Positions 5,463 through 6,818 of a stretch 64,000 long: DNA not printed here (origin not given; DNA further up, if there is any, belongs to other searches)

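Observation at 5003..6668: cat gene translationally coupled to an unusual GNAT + NAT/transglutaminase-like fusion protein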

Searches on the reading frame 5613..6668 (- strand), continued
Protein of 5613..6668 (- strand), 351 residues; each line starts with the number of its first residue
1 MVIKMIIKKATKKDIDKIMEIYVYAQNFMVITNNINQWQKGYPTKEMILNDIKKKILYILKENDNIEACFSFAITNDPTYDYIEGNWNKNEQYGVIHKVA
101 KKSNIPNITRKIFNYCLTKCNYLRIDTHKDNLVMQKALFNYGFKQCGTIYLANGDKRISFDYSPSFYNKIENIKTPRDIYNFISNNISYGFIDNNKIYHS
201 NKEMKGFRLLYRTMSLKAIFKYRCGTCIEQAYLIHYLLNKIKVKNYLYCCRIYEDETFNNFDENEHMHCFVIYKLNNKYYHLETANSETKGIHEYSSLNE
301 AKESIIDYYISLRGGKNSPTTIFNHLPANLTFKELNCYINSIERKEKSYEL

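Call 50: search_protein_families(library=ncbifam, proteins=[P0042, P0093, P0034, P0045, P0092, P0056, P0032, P0076, P0048, P0016], max_evalue=0.0001)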
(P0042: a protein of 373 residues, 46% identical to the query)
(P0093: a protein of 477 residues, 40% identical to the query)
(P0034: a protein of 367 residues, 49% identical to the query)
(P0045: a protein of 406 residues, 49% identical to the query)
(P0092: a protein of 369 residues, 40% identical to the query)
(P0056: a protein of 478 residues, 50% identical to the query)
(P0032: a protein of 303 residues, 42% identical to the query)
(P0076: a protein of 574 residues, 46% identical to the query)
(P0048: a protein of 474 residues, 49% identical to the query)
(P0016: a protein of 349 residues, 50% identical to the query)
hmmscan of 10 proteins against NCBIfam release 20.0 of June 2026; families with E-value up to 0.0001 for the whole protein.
P0042 (373 aa): 5 families
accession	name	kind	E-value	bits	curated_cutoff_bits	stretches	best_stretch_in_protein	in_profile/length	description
NF000380.1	vanXY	equivalog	7e-31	107.2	250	1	3-184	1-177/179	D,D-carboxypeptidase/D,D-dipeptidase VanXY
NF041194.1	LD_carboxy_LdcB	exception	8.8e-25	87.7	275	1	42-185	40-175/180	LD-carboxypeptidase LdcB/DacB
NF000149.1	vanXY_G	exception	2.1e-23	82.8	500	1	4-193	17-200/254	D-Ala-D-Ala dipeptidase/D-Ala-D-Ala carboxypeptidase VanXY-G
NF000472.1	vanY_AFMPt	exception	2.4e-22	79.4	425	1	17-188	79-234/283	VanY-A/VanY-F/VanY-M family D-Ala-D-Ala carboxypeptidase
NF000473.1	vanY_BG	exception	4.1e-17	62.4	400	1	4-184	101-272/274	VanY-B/VanY-G family D-Ala-D-Ala carboxypeptidase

P0093 (477 aa): 0 families

P0034 (367 aa): 2 families
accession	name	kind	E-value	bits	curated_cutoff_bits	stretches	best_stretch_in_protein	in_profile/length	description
NF038208.1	garosamine_AAA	equivalog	6.2e-08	32.5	170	1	19-142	4-119/167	Gar/GrdA family gentamicin resistance ATP-binding protein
TIGR03574.1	selen_PSTK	equivalog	7.8e-06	25.5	290.5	1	17-170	1-152/249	L-seryl-tRNA(Sec) kinase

P0045 (406 aa): 1 family
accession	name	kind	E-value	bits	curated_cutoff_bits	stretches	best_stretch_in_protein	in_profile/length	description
NF001911.0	PRK00685.1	equivalog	2.4e-22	79.5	144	1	207-379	15-197/228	metal-dependent hydrolase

P0092 (369 aa): 2 families
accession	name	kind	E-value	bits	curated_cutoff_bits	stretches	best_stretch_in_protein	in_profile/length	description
TIGR02692.1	tRNA_CCA_actino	equivalog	9.6e-07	27.8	438.8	1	29-105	239-320/466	CCA tRNA nucleotidyltransferase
TIGR00277.1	HDIG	domain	1.5e-06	28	27.6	1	51-119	13-81/84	HDIG domain-containing metalloprotein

P0056 (478 aa): 0 families

P0032 (303 aa): 11 families
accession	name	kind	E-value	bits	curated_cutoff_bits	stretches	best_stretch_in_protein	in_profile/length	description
NF007834.0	PRK10546.1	equivalog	2.4e-26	92.1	156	1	1-121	3-122/135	pyrimidine (deoxy)nucleoside triphosphate diphosphatase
NF006530.0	PRK08999.1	equivalog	4.2e-25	88.5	245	1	2-124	6-128/315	Nudix family hydrolase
TIGR00586.1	mutt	equivalog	1.2e-19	70.6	97.9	1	4-124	7-127/129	8-oxo-dGTP diphosphatase MutT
NF008044.0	PRK10776.1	equivalog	5.7e-17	61.8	148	1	7-122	9-124/130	8-oxo-dGTP diphosphatase MutT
NF012016.0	PRK15472.1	equivalog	1.3e-11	44.4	95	1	4-116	6-130/141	nucleoside triphosphatase NudI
NF001299.0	PRK00241.1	equivalog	1e-08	35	158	1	6-110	139-240/263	NAD(+) diphosphatase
TIGR02705.1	nudix_YtkD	equivalog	7.1e-07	28.9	154.4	1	31-81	47-97/156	RNA deprotection pyrophosphohydrolase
NF001938.0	PRK00714.1-5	equivalog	2.4e-06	27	116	1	4-59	16-75/172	RNA pyrophosphohydrolase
NF001937.0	PRK00714.1-4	equivalog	4.4e-06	26.4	139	1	4-66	11-68/161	RNA pyrophosphohydrolase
NF001936.0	PRK00714.1-3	equivalog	2.9e-05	24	118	0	10-60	20-69/155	RNA pyrophosphohydrolase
NF041652.1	Nud_hyd_Dein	equivalog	3.8e-05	23.9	200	1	10-80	23-94/152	Nudix hydrolase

P0076 (574 aa): 7 families
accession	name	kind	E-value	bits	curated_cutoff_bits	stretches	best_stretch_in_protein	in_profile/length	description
NF008992.0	PRK12335.1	equivalog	8.8e-12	44.8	303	1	351-495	90-225/289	SAM-dependent methyltransferase TehB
TIGR00477.1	tehB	equivalog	1.5e-10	40.8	219.5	1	387-508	68-188/238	tellurite resistance methyltransferase TehB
NF008405.0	PRK11207.1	equivalog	3.5e-09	36.4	218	1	373-499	14-138/198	tellurite resistance methyltransferase TehB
NF041820.1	daptide_MTase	equivalog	7.6e-09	35.4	175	1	391-500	35-149/243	daptide-type RiPP biosynthesis methyltransferase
NF045649.1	2X_seleno_MduS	exception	1.2e-07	31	380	1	392-433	41-82/338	methyltransferase domain-containing selenoprotein MduS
TIGR02072.1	BioC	equivalog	1e-05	25.5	184.95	1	388-498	29-137/244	malonyl-ACP O-methyltransferase BioC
NF043040.1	corrin_prot_MT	hypoth_equivalog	7.6e-05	22.2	180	0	381-441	30-91/216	corrinoid protein-associated methyltransferase CpaM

P0048 (474 aa): 2 families
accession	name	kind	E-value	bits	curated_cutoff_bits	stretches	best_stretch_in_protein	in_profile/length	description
TIGR01575.1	rimI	equivalog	6.2e-06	26.4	86.4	1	48-153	14-118/132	ribosomal protein S18-alanine N-acetyltransferase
NF040503.1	resist_ArsN1a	equivalog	2.8e-05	23.9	170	1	90-150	76-136/159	arsinothricin resistance N-acetyltransferase ArsN1 family A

P0016 (349 aa): 1 family
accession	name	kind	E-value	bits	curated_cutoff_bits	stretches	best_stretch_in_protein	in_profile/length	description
NF049894.1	CG3035_N_ac_Glu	equivalog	5.6e-08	32.4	280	1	265-327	228-291/300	N-acetylglutamate synthase, CG3035 family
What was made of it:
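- None of the partner domains reaches any NCBIfam resistance-equivalog cut-off (call 50).
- Tried and rejected: Partner identity does not reveal a substrate (call 50).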

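Call 54: search_protein_families(library=padloc, proteins=[window:5613-6668:-], max_evalue=0.01)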
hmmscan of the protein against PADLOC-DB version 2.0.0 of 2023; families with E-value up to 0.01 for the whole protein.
window:5613-6668:- (351 aa): 0 families

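Call 67: search_solved_structures(query=P0051, max_evalue=10, show_alignments=3)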
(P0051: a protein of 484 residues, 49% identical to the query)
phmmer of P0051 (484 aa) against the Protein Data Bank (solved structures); distinct sequences matched with E-value up to 10: 6.
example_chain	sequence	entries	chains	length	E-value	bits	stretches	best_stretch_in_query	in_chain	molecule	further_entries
7du6_A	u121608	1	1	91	0.19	13.6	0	390-417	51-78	mkDPBB_sym2 protein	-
3ce2_A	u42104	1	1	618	0.25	13.2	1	220-348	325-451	Putative peptidase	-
8ot2_A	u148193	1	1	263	0.74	11.6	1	56-115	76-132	GdmF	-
8oom_A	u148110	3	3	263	0.74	11.6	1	56-115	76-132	GdmF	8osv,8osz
8btm_A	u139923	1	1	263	0.75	11.6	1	56-115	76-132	GdmF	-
7zgv_A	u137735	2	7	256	0.8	11.5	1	329-376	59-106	Serratia NucC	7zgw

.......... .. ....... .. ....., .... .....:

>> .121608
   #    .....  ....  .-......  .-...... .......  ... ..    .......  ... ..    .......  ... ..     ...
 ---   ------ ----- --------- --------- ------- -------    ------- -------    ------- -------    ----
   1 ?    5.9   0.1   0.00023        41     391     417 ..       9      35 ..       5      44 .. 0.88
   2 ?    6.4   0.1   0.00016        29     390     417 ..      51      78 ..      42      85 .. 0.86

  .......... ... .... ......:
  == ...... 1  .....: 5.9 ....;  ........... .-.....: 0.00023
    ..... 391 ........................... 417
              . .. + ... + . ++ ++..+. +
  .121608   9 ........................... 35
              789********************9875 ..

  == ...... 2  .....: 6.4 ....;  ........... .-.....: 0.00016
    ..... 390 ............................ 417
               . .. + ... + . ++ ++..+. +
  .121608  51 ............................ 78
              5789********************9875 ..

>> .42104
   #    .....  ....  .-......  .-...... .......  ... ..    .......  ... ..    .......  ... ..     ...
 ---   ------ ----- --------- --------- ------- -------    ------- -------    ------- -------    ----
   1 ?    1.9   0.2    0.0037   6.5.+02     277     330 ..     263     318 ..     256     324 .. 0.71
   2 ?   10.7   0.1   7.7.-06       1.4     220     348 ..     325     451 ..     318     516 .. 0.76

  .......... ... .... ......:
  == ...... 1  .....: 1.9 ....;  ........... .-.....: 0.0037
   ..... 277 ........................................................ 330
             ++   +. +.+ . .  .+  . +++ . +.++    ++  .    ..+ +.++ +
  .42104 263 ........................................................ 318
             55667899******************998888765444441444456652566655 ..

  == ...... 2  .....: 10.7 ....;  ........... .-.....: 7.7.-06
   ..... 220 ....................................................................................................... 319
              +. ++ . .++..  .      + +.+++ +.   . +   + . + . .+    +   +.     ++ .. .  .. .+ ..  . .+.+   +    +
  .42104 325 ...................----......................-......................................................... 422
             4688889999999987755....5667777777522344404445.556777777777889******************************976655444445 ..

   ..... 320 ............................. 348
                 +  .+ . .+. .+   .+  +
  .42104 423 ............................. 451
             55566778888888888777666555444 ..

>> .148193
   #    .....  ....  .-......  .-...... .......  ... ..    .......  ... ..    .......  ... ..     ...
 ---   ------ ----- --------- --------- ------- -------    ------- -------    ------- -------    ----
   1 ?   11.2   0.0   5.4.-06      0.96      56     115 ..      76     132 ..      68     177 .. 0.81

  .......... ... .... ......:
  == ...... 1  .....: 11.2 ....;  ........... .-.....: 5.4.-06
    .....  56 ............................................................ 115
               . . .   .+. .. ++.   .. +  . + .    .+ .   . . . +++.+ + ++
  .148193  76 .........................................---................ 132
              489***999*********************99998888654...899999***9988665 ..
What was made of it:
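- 5820..5822 (-): Codon of Glu283 (GAA), the predicted third member of the triad. It is in register with the NAT Asp in the weak GdmF alignment (call 67).
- A weak alignment to the NAT-family enzyme GdmF puts Cys, His and Glu in register (call 67, E = 0.74, not significant).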
